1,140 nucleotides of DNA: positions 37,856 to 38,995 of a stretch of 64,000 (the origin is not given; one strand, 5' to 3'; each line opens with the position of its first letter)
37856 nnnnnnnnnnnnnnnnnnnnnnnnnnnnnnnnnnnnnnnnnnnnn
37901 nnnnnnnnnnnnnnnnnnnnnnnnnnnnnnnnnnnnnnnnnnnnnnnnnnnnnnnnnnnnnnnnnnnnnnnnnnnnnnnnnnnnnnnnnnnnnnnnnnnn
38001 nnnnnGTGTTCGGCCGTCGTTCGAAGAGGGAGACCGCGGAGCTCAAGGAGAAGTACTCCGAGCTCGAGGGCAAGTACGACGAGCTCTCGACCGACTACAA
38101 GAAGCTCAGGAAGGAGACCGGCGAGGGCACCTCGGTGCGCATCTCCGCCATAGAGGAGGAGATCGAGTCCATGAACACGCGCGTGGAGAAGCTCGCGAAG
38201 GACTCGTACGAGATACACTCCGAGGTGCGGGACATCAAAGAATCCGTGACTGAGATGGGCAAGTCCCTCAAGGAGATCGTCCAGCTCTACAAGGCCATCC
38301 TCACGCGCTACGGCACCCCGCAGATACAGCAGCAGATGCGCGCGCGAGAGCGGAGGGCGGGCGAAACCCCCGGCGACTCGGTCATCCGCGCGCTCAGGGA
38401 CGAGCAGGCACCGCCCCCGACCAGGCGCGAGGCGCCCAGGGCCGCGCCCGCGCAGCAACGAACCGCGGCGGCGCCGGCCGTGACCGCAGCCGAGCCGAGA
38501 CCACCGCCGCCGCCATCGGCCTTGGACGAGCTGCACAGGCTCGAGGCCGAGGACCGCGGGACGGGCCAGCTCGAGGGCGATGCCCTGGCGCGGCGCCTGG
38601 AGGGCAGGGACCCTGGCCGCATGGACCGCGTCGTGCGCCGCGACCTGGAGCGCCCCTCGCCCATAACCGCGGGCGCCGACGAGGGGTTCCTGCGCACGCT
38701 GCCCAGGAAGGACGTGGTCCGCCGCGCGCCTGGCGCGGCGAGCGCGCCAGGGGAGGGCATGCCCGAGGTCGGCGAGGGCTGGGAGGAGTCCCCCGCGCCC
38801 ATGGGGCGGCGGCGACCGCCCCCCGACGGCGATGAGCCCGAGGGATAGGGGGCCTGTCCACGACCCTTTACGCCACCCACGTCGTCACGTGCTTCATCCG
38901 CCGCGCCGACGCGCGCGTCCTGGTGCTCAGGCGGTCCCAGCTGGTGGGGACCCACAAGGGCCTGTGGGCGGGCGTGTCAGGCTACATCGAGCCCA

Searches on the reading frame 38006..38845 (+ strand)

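Call 29: search_protein_families(library=pfam, proteins=[window:38006-38845:+], max_evalue=0.01)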
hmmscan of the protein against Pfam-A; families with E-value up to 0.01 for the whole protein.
window:38006-38845:+ (280 aa): 7 families
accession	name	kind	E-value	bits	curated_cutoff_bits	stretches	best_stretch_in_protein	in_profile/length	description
PF05377.16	FlaC_arch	-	0.0015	19.3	27.8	1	45-96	1-45/55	Flagella accessory protein C (FlaC)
PF16526.10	CLZ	-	0.0018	19.1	26.7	0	43-68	30-55/71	C-terminal leucine zipper domain of cyclic nucleotide-gated channels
PF11932.13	DUF3450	-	0.0018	18.1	32.6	1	6-99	28-120/241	Protein of unknown function (DUF3450)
PF08580.15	KAR9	-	0.0031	16.6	24.3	1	10-70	237-298/683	Yeast cortical protein KAR9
PF25450.1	Rab11-FIP3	-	0.0037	18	31.9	0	15-97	32-114/125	Rab11-FIP3-like domain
PF07889.17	DUF1664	-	0.0061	17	34.6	0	20-91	50-120/124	Protein of unknown function (DUF1664)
PF04977.20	DivIC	-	0.0061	16.8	28.9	0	38-81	11-57/80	Septum formation initiator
